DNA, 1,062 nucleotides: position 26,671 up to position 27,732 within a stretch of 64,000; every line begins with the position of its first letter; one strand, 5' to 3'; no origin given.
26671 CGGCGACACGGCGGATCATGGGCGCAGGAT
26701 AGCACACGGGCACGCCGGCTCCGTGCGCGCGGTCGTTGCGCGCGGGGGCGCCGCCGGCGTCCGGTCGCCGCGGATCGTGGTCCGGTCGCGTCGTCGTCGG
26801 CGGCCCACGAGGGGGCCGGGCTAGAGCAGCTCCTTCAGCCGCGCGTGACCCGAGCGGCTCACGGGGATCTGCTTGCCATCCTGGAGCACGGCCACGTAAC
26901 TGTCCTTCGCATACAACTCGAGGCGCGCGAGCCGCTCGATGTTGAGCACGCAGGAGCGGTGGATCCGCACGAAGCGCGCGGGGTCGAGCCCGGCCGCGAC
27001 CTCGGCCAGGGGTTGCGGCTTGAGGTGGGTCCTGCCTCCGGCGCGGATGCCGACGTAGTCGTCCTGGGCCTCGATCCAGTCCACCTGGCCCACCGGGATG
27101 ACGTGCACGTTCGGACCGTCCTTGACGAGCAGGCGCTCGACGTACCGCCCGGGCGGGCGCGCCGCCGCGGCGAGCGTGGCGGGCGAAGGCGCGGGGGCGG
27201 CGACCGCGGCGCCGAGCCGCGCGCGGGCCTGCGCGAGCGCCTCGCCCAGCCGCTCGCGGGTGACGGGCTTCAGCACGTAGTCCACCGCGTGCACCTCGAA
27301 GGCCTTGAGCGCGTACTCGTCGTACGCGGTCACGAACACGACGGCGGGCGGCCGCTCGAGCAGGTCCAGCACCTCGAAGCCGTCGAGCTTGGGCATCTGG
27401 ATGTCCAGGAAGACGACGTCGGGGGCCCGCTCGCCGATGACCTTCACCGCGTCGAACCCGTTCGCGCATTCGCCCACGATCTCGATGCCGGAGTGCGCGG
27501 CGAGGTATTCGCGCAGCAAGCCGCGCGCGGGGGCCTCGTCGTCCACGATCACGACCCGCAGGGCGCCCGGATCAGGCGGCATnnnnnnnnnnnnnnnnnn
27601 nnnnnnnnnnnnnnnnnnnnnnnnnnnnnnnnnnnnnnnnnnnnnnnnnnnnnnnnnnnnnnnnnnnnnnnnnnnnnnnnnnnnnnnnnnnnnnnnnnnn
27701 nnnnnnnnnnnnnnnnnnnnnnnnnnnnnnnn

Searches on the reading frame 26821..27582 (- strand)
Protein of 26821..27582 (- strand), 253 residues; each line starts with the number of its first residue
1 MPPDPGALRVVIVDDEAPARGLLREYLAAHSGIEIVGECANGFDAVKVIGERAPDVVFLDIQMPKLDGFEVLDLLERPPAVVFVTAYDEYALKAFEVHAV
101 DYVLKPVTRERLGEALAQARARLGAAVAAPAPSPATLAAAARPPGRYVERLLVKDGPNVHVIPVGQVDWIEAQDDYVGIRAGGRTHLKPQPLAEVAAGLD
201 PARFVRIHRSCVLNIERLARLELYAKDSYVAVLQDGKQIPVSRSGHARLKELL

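Call 6: search_protein_families(library=pfam, proteins=[window:26821-27582:-], max_evalue=0.01)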
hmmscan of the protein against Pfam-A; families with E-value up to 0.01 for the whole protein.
window:26821-27582:- (253 aa): 2 families
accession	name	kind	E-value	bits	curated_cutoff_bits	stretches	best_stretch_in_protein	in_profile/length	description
PF00072.30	Response_reg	-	1.6e-24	86.6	30.2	1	10-116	1-110/111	Response regulator receiver domain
PF04397.21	LytTR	-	1.9e-18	66.9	22.6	1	159-253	3-97/98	LytTr DNA-binding domain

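Call 37: search_solved_structures(query=window:26821-27582:-, max_evalue=0.001)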
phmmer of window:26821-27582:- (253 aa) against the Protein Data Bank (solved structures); distinct sequences matched with E-value up to 0.001: 224 (the best 60 are shown).
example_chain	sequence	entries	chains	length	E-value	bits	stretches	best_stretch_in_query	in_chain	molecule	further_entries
2qv0_A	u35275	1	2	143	3e-19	72.8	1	8-116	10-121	Protein mrkE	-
6m8o_A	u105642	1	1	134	2.3e-18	69.9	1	9-122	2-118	DNA-binding response regulator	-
1dz3_A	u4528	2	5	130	2.2e-16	63.5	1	8-121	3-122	Stage 0 sporulation protein A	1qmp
6wsh_A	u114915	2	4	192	6.8e-15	58.6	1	9-112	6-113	Response regulator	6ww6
9xzo_A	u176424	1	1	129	4.9e-14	55.8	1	9-117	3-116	De novo protein M1X0B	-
9phz_E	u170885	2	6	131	8.9e-14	54.9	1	8-116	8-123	Stage 0 sporulation protein A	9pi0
9rhz_C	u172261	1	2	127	1e-13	54.7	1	8-116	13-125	Chemotaxis protein CheY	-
1a2o_A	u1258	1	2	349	1.3e-13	54.4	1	8-139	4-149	CHEB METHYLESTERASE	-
4iga_A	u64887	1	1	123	1.7e-13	54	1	8-118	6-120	Chemotaxis protein CheY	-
1tmy_A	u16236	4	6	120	1.8e-13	53.9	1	9-118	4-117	CHEY PROTEIN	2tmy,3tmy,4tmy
1u0s_Y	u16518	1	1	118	2.1e-13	53.7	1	9-117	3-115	Chemotaxis protein cheY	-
6swf_A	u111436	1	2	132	2.2e-13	53.6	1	9-123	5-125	Two-component response regulator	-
6swb_A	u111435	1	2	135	2.6e-13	53.4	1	9-123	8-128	Two-component response regulator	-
6swl_A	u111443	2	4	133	4.1e-13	52.7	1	10-119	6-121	Two-component response regulator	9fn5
6er7_A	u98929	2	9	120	7.3e-13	51.9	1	9-114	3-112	120aa long hypothetical chemotaxis protein (CheY)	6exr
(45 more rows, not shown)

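Call 38: search_protein_families(library=ncbifam, proteins=[window:26821-27582:-], max_evalue=0.001)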
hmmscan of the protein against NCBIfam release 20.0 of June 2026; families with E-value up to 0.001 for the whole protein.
window:26821-27582:- (253 aa): 79 families (the best 25 are shown)
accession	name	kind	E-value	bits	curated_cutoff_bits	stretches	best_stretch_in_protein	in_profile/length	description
NF008677.0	PRK11697.1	equivalog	5.9e-49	166.6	246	1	8-253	2-235/238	two-component system response regulator BtsR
NF010684.1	PRK14084.1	equivalog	2.5e-29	102.8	375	1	9-250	2-249/254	response regulator transcription factor LytR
TIGR02875.1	spore_0_A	equivalog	2.8e-21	76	200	1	8-125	3-127/262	sporulation transcription factor Spo0A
NF001965.0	PRK00742.1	subfamily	3.7e-21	75.7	293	1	8-128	4-128/357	chemotaxis-specific protein-glutamate methyltransferase CheB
NF009206.0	PRK12555.1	subfamily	1.9e-19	69.9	342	1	9-115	2-114/340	chemotaxis-specific protein-glutamate methyltransferase CheB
NF008469.0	PRK11361.1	equivalog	3e-15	55.9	714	1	8-112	5-112/461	acetoacetate metabolism transcriptional regulator AtoC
NF007935.0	PRK10651.1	equivalog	6.9e-14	51.5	250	1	8-132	7-134/216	two-component system response regulator NarL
NF041367.1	CheY_Halo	equivalog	1.1e-13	51.5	200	1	10-116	1-110/114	chemotaxis protein CheY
NF011896.0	PRK15369.1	equivalog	7.3e-13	48.6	242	1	8-117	4-118/211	two component system response regulator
NF045944.1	ResRegRpaBCyano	equivalog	5.1e-12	45.7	330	1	11-117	1-109/229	response regulator transcription factor RpaB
NF052445.1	RespRegMctR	equivalog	1.1e-11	44.6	300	1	8-117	2-116/205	two-component system response regulator MctR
NF040534.1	resp_reg_YycF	equivalog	2.2e-11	43.4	340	1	9-114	2-110/231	response regulator YycF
NF007969.0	PRK10693.1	equivalog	7.1e-11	41.7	329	1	9-109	9-112/337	two-component system response regulator RssB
NF007135.0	PRK09581.1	equivalog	1.3e-10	40.8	474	1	9-109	4-109/457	PleD family two-component system response regulator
TIGR01387.1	cztR_silR_copR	subfamily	2e-10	40.7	279.2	1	10-127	1-118/218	heavy metal response regulator transcription factor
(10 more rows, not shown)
